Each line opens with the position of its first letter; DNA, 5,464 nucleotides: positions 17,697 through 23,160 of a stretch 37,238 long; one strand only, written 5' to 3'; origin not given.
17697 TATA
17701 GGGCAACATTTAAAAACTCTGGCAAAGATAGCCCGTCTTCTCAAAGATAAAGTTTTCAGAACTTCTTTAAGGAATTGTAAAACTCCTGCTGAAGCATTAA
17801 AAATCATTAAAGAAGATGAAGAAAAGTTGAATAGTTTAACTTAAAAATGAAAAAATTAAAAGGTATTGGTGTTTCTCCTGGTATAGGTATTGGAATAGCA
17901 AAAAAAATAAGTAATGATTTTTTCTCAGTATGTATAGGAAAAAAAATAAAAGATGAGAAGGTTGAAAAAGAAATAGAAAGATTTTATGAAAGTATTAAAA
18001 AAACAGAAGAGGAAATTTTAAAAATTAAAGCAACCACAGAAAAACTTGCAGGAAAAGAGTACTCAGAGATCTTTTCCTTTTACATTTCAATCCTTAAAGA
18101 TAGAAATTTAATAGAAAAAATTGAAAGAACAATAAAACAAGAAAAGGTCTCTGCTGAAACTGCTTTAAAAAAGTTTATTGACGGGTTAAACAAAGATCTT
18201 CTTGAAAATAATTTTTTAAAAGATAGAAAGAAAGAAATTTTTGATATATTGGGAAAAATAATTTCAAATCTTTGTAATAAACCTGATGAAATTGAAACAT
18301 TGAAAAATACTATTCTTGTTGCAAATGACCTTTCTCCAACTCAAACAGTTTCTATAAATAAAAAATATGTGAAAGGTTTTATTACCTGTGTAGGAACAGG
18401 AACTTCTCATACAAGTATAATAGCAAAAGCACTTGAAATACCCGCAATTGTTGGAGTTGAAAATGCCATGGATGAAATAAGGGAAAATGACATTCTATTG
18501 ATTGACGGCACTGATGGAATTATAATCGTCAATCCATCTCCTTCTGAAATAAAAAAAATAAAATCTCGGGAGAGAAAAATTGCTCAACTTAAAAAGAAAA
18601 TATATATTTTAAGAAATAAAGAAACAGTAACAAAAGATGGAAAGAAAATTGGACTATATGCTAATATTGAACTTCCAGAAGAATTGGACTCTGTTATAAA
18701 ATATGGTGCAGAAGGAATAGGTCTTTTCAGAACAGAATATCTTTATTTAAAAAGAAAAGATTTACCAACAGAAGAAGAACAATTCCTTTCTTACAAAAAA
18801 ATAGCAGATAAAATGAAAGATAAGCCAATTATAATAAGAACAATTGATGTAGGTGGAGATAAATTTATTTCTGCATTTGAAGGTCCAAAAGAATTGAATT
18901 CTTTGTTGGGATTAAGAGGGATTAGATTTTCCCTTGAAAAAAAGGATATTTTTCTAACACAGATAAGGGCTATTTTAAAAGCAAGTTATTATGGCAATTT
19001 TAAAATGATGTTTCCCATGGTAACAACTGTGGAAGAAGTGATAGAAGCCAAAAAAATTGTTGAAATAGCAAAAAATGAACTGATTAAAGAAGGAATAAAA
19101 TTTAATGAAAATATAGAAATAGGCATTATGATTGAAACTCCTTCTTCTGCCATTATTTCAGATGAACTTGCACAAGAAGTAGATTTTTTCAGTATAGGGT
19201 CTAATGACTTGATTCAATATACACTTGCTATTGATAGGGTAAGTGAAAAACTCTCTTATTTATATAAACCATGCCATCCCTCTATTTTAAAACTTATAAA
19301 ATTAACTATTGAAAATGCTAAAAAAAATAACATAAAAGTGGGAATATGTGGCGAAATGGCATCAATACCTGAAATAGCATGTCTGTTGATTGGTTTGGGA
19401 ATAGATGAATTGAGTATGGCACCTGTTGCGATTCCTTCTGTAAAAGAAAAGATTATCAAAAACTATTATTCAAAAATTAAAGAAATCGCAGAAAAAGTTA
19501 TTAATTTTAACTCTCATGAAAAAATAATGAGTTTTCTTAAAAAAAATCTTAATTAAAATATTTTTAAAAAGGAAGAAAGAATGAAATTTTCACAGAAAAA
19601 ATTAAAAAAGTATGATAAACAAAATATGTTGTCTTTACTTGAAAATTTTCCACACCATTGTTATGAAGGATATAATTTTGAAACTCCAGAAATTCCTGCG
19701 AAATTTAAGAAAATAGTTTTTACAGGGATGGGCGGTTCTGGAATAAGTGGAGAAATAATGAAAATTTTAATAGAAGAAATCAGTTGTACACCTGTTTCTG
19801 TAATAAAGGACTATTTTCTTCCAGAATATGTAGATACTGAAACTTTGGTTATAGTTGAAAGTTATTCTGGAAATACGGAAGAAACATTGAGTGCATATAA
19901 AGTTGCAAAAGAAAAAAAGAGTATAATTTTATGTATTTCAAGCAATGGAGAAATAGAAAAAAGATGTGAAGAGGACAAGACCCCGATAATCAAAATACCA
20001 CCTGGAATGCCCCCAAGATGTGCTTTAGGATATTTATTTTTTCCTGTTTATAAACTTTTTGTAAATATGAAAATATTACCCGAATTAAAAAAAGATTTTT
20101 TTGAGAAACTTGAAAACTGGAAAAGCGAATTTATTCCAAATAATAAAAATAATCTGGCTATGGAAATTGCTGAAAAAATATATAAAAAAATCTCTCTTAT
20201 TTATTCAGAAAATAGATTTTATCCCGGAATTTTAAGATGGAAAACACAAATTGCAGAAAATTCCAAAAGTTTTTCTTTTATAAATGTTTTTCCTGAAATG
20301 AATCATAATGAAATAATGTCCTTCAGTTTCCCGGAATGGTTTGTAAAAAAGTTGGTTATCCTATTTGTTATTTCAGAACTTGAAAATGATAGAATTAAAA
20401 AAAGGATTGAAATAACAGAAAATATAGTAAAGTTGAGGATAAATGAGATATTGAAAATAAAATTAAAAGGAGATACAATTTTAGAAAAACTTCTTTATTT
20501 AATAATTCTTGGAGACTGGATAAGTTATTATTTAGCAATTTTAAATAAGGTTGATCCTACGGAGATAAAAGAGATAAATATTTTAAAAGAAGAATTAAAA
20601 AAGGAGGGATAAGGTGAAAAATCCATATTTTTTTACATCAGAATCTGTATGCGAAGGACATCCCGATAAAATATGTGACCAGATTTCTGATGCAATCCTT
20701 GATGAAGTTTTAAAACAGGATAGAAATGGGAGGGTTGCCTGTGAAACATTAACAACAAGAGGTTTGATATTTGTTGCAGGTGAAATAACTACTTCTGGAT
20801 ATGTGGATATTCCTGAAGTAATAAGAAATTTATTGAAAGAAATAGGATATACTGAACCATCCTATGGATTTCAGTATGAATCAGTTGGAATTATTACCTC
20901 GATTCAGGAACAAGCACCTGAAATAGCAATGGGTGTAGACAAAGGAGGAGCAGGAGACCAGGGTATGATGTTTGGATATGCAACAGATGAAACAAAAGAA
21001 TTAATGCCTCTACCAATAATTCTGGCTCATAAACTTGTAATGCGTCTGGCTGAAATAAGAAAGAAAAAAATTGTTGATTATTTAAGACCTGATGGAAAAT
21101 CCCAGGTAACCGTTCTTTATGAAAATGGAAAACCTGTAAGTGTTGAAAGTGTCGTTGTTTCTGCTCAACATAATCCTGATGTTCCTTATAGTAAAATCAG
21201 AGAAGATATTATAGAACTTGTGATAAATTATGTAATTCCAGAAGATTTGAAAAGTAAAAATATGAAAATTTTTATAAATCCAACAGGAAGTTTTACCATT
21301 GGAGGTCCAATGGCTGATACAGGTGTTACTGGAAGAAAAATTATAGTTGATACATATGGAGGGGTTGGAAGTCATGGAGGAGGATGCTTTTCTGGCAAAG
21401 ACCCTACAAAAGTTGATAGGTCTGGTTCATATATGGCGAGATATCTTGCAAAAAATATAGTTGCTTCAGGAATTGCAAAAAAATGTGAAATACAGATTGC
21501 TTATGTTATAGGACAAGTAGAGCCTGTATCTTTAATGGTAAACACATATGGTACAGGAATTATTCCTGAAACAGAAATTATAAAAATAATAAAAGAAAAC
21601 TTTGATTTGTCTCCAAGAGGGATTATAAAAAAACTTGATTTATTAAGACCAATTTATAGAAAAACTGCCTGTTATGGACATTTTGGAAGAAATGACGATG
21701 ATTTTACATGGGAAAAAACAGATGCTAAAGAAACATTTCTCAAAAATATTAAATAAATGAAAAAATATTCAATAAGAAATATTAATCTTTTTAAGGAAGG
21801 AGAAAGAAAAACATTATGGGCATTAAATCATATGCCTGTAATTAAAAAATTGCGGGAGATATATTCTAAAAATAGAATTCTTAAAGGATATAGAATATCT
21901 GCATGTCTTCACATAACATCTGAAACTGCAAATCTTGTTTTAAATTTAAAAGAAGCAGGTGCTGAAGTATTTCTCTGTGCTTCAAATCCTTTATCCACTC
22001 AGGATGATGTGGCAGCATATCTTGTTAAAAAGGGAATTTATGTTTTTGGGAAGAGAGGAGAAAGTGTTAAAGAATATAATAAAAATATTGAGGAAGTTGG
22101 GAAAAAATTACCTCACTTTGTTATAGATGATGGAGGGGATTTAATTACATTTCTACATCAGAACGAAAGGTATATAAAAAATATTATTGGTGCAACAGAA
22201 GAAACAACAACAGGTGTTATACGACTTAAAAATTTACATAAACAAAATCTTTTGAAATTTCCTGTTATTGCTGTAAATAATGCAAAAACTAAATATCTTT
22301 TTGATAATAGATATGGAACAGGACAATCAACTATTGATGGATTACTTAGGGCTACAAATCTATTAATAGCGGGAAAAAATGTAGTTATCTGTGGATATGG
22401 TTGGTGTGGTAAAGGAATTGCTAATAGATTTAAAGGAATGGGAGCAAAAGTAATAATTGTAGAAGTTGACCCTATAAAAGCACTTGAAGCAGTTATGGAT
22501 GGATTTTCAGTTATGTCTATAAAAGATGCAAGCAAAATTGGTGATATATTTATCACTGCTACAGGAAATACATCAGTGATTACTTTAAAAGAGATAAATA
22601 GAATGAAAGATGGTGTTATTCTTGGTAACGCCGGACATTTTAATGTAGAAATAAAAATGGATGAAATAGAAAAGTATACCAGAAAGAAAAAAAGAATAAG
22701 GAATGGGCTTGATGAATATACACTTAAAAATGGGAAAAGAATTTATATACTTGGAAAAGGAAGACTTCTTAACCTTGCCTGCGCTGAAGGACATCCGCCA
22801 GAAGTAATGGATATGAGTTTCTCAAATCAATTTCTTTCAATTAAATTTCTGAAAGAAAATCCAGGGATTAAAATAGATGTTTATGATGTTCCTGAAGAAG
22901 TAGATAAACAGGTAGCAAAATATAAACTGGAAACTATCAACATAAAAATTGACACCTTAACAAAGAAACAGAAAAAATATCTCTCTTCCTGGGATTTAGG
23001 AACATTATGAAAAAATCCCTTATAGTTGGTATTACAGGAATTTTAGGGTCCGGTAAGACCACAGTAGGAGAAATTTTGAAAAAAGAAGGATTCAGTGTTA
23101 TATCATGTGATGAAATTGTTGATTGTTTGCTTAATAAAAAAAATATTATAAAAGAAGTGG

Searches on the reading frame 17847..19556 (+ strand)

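Call 90: search_protein_families(library=pfam, proteins=[window:17847-19556:+], max_evalue=0.0001)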
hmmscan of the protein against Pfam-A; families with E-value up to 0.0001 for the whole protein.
window:17847-19556:+ (569 aa): 3 families
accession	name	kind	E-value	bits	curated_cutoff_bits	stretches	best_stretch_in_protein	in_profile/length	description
PF02896.24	PEP-utilizers_C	-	5.6e-111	370.8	22.8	1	254-537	6-289/293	PEP-utilising enzyme, PEP-binding domain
PF05524.18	PEP-utilisers_N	-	5.7e-22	78.6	24.4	1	5-114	1-106/121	PEP-utilising enzyme, N-terminal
PF00391.29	PEP-utilizers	-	5e-21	74.5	23.1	1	153-224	3-72/72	PEP-utilising enzyme, mobile domain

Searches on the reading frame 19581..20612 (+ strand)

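Call 90: search_protein_families(library=pfam, proteins=[window:19581-20612:+], max_evalue=0.0001)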
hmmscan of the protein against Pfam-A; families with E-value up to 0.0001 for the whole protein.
window:19581-20612:+ (343 aa): 2 families
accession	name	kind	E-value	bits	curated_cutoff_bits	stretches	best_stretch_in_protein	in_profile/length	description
PF10432.14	bact-PGI_C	-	5.9e-47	159.8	24.5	1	190-339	2-151/151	Bacterial phospho-glucose isomerase C-terminal SIS domain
PF01380.27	SIS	-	8.8e-11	42.2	25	1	42-122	5-89/131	SIS domain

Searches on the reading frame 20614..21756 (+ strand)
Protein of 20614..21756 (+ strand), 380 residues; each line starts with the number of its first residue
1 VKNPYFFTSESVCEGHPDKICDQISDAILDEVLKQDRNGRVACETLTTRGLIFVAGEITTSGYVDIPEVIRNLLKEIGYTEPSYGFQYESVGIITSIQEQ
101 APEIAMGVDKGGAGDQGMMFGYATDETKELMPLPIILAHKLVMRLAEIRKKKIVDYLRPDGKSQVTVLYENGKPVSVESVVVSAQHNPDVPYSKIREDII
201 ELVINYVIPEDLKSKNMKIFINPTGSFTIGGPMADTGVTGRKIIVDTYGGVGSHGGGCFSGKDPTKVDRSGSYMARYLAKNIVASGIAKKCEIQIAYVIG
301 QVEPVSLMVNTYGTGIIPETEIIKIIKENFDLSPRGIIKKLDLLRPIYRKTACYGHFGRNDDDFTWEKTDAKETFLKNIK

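Call 90: search_protein_families(library=pfam, proteins=[window:20614-21756:+], max_evalue=0.0001)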
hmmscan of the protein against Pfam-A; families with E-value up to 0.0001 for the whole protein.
window:20614-21756:+ (380 aa): 3 families
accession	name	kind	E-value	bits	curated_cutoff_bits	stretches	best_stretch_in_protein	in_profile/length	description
PF02773.21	S-AdoMet_synt_C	-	4.2e-67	224.8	25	1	229-368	1-138/138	S-adenosylmethionine synthetase, C-terminal domain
PF02772.21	S-AdoMet_synt_M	-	4.4e-49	166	29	1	111-227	2-120/120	S-adenosylmethionine synthetase, central domain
PF00438.25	S-AdoMet_synt_N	-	7e-42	142.4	33.1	1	5-102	2-99/99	S-adenosylmethionine synthetase, N-terminal domain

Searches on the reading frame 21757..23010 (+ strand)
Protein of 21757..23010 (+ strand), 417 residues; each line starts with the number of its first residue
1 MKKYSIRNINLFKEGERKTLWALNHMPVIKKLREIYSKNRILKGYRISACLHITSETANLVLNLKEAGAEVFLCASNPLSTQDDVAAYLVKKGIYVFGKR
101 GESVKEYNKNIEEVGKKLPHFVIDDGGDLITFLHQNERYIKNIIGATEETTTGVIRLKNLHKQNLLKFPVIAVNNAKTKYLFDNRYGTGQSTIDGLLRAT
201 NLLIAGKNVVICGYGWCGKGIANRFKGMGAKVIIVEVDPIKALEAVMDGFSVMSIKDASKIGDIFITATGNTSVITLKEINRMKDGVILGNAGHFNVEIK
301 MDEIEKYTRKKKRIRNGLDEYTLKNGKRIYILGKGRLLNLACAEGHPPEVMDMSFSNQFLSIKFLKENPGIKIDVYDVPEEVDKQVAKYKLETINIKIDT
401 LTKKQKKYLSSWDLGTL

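Call 90: search_protein_families(library=pfam, proteins=[window:21757-23010:+], max_evalue=0.0001)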
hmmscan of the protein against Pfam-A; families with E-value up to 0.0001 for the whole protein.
window:21757-23010:+ (417 aa): 4 families
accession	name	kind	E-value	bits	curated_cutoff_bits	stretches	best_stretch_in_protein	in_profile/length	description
PF00670.27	AdoHcyase_NAD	-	1.5e-57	194.6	27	1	184-345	1-162/162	S-adenosyl-L-homocysteine hydrolase, NAD binding domain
PF05221.23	AdoHcyase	-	8.7e-57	193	25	2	3-136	1-139/299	S-adenosyl-L-homocysteine hydrolase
PF07991.19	KARI_N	-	4.8e-08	33.2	20.6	1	204-301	2-103/165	Acetohydroxy acid isomeroreductase, NADPH-binding domain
PF02826.25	2-Hacid_dh_C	-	5.3e-08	32.9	25.1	1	203-293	33-127/178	D-isomer specific 2-hydroxyacid dehydrogenase, NAD binding domain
